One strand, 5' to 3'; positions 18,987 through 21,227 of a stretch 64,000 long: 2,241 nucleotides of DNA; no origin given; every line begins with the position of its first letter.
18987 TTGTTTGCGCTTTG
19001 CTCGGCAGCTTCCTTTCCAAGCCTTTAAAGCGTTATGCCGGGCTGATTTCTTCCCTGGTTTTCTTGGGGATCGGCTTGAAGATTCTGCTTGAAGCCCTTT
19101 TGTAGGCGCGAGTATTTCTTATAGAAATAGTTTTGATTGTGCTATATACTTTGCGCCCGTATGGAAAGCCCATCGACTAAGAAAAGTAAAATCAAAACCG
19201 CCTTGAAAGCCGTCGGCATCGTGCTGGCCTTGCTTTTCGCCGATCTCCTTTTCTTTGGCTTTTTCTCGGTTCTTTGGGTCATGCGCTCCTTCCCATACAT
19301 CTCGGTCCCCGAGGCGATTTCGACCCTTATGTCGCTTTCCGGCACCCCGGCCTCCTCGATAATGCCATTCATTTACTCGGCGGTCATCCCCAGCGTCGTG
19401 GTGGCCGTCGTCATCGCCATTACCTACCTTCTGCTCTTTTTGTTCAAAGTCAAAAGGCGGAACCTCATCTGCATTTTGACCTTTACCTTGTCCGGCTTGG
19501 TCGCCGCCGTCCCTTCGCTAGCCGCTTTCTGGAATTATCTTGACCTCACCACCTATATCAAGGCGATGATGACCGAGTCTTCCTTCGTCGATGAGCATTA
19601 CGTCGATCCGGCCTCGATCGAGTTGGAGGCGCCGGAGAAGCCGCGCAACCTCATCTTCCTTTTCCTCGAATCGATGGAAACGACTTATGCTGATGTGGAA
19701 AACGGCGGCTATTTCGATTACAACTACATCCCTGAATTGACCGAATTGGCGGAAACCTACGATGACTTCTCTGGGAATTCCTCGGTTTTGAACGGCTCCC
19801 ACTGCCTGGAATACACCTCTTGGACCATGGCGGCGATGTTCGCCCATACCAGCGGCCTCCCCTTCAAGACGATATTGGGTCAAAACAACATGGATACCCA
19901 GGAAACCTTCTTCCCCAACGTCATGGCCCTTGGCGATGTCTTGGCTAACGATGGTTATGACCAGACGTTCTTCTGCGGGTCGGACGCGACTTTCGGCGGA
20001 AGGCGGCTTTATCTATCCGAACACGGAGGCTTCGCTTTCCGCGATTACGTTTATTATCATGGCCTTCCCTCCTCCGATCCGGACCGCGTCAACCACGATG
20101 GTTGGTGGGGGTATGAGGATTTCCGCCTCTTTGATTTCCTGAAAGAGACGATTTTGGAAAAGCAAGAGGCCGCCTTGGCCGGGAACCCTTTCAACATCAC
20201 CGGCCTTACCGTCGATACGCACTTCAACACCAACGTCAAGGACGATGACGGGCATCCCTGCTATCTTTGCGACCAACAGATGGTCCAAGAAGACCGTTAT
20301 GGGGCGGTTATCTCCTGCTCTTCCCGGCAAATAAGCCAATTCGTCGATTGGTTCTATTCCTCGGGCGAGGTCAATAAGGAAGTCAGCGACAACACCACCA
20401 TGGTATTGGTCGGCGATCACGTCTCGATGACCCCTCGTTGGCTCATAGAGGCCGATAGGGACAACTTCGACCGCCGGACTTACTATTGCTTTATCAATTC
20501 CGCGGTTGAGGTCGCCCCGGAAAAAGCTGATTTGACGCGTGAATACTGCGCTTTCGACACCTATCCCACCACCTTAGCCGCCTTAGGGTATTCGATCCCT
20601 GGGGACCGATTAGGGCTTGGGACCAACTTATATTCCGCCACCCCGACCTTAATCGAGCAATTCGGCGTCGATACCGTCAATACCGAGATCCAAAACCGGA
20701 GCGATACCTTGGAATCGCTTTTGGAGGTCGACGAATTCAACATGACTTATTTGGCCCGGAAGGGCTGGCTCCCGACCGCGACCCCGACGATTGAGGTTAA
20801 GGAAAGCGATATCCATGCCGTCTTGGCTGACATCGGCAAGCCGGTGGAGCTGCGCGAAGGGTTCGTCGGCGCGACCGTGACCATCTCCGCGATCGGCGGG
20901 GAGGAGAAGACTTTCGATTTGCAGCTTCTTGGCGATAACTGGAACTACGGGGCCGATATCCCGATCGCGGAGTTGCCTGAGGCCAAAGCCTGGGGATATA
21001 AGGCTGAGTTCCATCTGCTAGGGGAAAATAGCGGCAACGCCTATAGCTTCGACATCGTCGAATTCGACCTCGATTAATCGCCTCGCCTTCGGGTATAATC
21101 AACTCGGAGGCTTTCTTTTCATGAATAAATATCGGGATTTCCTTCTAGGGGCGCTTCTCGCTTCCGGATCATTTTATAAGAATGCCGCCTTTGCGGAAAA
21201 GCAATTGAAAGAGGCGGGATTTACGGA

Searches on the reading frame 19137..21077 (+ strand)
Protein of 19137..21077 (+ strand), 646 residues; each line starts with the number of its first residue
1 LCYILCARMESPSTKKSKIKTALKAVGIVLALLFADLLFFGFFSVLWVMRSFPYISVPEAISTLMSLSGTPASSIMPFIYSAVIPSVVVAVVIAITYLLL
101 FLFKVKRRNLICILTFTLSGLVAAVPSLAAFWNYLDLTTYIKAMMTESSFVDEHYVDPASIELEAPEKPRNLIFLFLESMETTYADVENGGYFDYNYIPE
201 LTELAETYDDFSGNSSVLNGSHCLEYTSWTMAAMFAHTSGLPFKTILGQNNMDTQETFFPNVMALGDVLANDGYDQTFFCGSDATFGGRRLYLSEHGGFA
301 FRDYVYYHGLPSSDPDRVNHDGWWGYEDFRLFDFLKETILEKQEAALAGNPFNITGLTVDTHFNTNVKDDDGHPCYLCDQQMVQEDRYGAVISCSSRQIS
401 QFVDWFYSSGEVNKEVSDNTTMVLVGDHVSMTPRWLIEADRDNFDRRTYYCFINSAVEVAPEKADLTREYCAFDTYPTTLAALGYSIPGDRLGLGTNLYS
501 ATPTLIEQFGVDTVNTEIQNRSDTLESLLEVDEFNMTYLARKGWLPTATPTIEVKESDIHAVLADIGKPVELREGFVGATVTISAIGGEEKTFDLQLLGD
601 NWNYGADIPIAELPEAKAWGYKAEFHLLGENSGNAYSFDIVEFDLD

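Call 74: search_protein_families(library=pfam, proteins=[window:19137-21077:+], max_evalue=0.00001)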
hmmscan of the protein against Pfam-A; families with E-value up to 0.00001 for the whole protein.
window:19137-21077:+ (646 aa): 1 family
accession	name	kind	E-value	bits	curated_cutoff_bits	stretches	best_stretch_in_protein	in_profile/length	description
PF00884.28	Sulfatase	-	7.9e-08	32.4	25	1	170-432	1-245/301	Sulfatase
